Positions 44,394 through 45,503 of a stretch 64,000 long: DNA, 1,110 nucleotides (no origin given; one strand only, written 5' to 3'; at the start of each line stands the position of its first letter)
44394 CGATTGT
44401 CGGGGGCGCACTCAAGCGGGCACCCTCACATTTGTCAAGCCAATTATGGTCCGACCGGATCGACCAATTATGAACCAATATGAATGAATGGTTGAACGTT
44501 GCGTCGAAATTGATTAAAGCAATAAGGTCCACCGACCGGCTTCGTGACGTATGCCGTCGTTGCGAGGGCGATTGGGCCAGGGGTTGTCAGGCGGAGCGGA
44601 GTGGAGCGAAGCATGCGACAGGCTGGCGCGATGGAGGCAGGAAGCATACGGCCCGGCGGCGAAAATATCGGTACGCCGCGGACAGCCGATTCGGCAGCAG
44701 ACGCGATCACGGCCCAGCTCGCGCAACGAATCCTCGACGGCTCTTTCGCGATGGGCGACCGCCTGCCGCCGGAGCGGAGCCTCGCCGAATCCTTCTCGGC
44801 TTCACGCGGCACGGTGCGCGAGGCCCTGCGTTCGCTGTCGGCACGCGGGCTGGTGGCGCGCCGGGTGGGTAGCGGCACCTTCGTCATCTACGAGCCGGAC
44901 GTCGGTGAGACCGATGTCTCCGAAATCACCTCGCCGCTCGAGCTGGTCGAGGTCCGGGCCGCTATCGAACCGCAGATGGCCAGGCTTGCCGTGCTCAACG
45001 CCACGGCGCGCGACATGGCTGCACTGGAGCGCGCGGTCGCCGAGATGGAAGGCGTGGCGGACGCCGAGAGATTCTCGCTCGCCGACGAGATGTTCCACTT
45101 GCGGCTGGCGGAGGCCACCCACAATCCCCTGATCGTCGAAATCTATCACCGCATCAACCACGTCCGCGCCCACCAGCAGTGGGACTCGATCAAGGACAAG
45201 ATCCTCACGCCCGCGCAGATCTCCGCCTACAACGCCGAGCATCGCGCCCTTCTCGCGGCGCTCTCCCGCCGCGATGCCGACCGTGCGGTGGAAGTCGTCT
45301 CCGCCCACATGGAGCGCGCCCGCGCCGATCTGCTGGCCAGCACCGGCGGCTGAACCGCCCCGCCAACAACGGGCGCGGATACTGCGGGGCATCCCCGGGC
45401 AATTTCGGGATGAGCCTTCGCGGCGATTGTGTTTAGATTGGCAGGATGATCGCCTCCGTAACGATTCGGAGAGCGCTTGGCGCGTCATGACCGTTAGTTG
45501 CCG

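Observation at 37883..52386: Bidirectional ~14.5-kb locus coupling a DMFase-type amidohydrolase and a polyamine-type importer to an N-methylglutamate-pathway-like module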

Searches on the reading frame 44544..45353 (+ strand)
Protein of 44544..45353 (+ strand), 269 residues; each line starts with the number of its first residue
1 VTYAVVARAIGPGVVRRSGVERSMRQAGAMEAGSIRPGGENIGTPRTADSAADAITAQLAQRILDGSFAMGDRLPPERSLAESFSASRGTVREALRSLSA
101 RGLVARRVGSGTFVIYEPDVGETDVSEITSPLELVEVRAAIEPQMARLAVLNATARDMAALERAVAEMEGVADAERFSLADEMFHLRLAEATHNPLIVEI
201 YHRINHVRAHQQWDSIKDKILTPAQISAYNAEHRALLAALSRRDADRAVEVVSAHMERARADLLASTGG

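Call 5: search_protein_families(library=pfam, proteins=[window:44544-45353:+], max_evalue=0.01)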
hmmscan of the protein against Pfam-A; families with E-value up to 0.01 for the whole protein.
window:44544-45353:+ (269 aa): 4 families
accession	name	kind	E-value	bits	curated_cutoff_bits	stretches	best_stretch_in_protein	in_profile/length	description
PF07729.17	FCD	-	5.6e-27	95.1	24.3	1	133-257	1-124/125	FCD domain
PF00392.27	GntR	-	4.8e-22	77.8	27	1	52-114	2-64/64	Bacterial regulatory proteins, gntR family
PF14502.12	HTH_41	-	3.5e-05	23.6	25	1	70-113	2-47/48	Helix-turn-helix domain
PF01978.25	TrmB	-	0.0053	17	25.6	0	79-116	27-62/68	Sugar-specific transcriptional regulator TrmB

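Call 6: search_protein_families(library=ncbifam, proteins=[window:44544-45353:+], max_evalue=0.001)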
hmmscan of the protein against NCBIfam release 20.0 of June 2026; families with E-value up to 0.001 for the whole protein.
window:44544-45353:+ (269 aa): 28 families (the best 25 are shown)
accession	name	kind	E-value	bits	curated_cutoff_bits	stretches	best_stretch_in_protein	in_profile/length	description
NF007588.0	PRK10225.1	equivalog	2.7e-28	99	442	1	53-264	12-232/257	Uxu operon transcriptional regulator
NF007741.0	PRK10421.1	equivalog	1.3e-26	93.5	311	1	51-259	8-229/262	transcriptional regulator LldR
NF007001.0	PRK09464.1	equivalog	4.9e-26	91.9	330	1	51-257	11-226/254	pyruvate dehydrogenase complex transcriptional repressor PdhR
NF008571.0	PRK11523.1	equivalog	3.2e-25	89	396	1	54-267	12-229/258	transcriptional regulator ExuR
NF003011.0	PRK03837.1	subfamily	2.8e-24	86.1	260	1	53-262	16-232/241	transcriptional regulator NanR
TIGR03338.1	phnR_burk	equivalog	2.6e-22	79.5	271.5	1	51-261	12-211/212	phosphonate utilization associated transcriptional regulator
NF007442.0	PRK09990.1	equivalog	2.1e-19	70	301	1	50-262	10-234/256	transcriptional regulator GlcC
TIGR02018.2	his_ut_repres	equivalog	3e-17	62.7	220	1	54-119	3-68/226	histidine utilization transcriptional repressor HutC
TIGR02404.1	trehalos_R_Bsub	equivalog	2.8e-15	56.6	211.95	1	54-137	4-86/233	trehalose operon repressor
NF052290.2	MocR_like_YczR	exception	8.8e-15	54.3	487.4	1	42-163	10-131/458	MocR-like transcription factor YczR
TIGR02325.1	C_P_lyase_phnF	equivalog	9.1e-15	54.8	156.8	1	54-115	12-73/238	phosphonate metabolism transcriptional regulator PhnF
NF052282.1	PLP_TF_PdxR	equivalog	2.4e-13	50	320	1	54-120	5-71/448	MocR-like pyridoxine biosynthesis transcription factor PdxR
NF052286.1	ecto_TF_EhuR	exception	2.2e-12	46.3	480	1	53-127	14-88/458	MocR-like ectoine utilization transcription factor EhuR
NF041547.1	GntR_LSA1692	equivalog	6.5e-12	45.5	275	1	54-118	5-69/233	GntR family transcriptional regulator, LSA1692 subfamily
TIGR03337.1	phnR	equivalog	3.2e-11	43.3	296.75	1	55-136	6-85/231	phosphonate utilization transcriptional regulator PhnR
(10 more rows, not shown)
